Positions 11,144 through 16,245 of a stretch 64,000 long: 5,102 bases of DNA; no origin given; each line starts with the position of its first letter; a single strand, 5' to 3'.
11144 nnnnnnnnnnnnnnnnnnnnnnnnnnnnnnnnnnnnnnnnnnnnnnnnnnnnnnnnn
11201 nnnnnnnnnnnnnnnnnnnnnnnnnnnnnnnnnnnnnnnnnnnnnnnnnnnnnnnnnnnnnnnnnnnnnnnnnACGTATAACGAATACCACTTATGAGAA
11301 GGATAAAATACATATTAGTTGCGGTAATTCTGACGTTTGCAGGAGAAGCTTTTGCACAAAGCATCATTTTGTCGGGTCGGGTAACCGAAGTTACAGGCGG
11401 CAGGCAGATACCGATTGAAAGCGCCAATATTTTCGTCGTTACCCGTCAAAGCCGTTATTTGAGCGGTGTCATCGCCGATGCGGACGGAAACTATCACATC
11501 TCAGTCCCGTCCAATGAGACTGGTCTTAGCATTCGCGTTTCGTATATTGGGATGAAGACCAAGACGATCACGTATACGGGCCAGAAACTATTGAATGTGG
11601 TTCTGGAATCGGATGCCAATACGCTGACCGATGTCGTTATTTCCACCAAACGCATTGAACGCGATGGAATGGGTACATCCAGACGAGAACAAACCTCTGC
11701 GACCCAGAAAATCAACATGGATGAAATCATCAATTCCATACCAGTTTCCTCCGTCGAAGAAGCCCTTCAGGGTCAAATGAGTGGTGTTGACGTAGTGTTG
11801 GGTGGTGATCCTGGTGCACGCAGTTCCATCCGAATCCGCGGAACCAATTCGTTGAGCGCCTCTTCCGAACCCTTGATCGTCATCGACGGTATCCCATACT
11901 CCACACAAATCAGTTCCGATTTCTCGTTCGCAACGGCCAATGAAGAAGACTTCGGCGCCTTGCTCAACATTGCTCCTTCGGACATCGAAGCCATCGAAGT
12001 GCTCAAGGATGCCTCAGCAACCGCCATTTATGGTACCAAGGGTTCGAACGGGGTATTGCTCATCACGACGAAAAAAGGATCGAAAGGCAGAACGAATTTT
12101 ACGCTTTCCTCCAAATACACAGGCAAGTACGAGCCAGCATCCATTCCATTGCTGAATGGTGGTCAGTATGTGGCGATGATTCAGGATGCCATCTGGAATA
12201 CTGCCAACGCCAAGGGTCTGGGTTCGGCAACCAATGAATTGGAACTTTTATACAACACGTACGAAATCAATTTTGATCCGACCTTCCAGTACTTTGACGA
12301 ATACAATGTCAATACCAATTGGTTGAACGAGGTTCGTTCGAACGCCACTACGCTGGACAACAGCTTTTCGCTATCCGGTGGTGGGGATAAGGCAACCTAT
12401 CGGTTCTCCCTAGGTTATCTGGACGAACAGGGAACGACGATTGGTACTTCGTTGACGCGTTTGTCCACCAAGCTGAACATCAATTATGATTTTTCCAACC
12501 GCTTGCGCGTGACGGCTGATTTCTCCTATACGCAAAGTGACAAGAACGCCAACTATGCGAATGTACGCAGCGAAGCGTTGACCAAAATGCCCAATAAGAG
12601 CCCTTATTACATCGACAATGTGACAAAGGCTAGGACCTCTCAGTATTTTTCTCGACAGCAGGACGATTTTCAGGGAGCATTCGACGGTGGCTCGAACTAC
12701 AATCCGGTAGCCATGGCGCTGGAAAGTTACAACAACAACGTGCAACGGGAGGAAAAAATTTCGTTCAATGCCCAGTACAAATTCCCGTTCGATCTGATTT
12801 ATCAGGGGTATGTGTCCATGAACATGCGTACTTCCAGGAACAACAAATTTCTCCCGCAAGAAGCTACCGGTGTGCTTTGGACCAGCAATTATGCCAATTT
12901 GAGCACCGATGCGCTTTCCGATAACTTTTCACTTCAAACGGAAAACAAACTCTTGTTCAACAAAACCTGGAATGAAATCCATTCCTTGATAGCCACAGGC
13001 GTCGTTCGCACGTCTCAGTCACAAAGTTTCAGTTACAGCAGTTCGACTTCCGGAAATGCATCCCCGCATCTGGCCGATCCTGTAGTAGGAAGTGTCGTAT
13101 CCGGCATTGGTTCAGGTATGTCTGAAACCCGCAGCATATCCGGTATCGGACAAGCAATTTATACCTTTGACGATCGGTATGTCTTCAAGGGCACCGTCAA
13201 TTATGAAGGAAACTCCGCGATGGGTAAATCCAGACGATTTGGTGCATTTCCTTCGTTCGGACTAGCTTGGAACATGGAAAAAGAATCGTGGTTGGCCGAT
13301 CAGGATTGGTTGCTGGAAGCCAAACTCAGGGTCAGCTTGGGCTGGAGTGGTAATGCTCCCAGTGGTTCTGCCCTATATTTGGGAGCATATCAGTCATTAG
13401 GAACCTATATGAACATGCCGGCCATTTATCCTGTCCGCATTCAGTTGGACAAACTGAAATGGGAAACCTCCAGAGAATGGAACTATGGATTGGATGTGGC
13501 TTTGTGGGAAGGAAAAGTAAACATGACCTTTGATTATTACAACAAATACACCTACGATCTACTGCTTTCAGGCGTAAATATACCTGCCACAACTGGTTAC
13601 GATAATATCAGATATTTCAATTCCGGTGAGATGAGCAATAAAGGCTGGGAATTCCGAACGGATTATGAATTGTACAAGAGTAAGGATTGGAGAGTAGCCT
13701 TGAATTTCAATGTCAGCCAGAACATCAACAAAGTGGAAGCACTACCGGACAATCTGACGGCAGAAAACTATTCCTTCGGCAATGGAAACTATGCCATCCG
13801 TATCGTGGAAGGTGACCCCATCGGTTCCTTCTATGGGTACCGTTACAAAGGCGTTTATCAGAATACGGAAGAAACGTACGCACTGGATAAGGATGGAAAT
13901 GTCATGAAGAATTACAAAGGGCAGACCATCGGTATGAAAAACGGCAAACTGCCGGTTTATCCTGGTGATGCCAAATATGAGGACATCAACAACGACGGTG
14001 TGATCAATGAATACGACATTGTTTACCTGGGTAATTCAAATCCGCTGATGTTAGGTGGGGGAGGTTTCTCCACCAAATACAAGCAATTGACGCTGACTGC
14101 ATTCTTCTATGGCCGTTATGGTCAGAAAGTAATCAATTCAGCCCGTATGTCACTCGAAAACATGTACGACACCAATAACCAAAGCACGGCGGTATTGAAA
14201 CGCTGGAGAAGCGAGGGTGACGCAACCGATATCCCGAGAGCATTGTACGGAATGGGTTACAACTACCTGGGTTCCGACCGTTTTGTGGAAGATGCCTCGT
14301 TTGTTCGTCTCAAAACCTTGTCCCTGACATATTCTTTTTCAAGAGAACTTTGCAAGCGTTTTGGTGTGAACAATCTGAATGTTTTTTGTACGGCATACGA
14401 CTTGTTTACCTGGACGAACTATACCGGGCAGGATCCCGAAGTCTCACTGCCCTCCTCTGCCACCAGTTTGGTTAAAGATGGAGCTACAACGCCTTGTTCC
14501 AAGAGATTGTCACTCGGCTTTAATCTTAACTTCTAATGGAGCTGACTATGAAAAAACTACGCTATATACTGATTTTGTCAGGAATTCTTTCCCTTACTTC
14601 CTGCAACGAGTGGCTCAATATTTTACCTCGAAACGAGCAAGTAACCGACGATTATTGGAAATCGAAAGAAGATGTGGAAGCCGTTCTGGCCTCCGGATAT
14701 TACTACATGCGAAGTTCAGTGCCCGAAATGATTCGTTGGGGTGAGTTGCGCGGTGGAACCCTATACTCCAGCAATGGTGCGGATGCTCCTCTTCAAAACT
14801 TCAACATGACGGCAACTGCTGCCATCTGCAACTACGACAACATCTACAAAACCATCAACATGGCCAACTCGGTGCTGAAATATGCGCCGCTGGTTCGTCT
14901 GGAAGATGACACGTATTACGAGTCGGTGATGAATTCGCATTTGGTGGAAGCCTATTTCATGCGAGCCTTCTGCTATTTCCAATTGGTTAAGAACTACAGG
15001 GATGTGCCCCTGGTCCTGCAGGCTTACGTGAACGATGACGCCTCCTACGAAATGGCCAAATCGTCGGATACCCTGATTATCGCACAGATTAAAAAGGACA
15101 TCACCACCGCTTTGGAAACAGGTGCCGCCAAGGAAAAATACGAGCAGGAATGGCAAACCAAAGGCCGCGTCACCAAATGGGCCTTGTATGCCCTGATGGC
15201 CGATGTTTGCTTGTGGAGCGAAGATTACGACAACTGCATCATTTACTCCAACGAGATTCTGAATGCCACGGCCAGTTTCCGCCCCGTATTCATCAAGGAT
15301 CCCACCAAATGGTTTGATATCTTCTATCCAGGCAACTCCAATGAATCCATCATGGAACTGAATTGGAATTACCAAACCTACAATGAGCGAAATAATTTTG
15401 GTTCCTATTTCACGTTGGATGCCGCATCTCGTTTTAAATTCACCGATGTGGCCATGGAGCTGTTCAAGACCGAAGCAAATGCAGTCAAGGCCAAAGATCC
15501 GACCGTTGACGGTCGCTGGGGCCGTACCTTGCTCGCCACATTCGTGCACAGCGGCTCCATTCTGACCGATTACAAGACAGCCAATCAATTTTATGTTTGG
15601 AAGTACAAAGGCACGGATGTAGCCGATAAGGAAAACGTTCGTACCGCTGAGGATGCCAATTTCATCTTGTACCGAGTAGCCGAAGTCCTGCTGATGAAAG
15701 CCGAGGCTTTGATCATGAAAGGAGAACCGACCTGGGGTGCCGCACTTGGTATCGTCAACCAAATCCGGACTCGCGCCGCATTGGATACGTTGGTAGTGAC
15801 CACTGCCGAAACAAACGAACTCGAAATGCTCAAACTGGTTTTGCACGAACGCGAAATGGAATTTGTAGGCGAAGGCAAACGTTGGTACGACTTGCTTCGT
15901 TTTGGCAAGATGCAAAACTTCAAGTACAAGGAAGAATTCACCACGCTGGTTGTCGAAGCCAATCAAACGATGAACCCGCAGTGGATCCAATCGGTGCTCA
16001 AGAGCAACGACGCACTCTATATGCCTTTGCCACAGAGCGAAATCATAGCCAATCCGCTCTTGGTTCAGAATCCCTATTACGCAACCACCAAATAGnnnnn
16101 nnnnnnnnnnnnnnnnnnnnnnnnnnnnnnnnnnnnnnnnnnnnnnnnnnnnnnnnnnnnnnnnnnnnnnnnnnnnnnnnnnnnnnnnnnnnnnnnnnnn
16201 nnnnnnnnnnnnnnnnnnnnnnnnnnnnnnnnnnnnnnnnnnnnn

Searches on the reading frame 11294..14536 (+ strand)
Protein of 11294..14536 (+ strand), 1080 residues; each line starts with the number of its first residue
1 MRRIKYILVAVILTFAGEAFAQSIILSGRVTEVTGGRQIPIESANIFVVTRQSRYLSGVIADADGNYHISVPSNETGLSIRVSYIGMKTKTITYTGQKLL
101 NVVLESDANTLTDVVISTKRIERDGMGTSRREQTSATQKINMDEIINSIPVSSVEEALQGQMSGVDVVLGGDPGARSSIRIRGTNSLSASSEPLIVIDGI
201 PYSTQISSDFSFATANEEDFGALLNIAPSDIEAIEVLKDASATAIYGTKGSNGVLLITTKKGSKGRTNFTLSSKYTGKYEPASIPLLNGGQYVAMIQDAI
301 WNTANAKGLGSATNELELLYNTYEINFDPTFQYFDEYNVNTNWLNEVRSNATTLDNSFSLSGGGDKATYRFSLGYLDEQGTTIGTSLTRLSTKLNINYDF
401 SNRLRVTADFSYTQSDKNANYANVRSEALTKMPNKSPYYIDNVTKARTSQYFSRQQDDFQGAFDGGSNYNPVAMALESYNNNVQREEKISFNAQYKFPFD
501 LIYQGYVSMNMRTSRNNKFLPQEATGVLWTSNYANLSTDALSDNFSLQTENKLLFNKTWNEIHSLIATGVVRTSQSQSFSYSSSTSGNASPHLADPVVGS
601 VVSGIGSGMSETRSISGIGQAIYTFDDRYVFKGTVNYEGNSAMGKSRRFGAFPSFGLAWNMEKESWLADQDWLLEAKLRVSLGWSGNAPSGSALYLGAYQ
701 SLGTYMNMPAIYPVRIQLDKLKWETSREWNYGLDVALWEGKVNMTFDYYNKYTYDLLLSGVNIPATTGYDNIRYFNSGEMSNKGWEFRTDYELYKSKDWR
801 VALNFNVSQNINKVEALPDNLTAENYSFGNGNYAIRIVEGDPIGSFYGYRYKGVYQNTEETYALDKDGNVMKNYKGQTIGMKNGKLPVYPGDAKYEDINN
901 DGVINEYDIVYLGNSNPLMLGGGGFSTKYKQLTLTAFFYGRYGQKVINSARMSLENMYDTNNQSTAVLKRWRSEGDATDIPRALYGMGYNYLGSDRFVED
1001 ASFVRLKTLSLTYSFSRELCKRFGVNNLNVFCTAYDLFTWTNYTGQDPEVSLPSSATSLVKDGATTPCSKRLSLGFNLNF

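Call 9: search_protein_families(library=pfam, proteins=[window:11294-14536:+], max_evalue=0.001)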
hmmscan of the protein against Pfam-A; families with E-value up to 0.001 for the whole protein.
window:11294-14536:+ (1080 aa): 3 families
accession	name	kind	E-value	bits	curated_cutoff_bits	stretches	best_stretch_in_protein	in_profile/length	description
PF07715.20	Plug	-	1.9e-18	67.3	23.9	1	130-254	2-107/107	TonB-dependent Receptor Plug Domain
PF13715.12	CarbopepD_reg_2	-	2.2e-08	34.5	32.2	1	27-116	2-88/88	CarboxypepD_reg-like domain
PF13620.12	CarboxypepD_reg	-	9.8e-07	29.5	32.3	1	26-93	2-65/82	Carboxypeptidase regulatory-like domain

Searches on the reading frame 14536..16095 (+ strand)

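Call 9: search_protein_families(library=pfam, proteins=[window:14536-16095:+], max_evalue=0.001)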
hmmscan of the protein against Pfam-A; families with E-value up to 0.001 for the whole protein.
window:14536-16095:+ (519 aa): 2 families
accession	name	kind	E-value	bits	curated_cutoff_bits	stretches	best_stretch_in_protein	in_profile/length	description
PF07980.17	SusD_RagB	-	4.7e-39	135.2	23.1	1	334-515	113-297/297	SusD family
PF14322.12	SusD-like_3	-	8.8e-16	59.1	27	1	26-226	2-191/191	Starch-binding associating with outer membrane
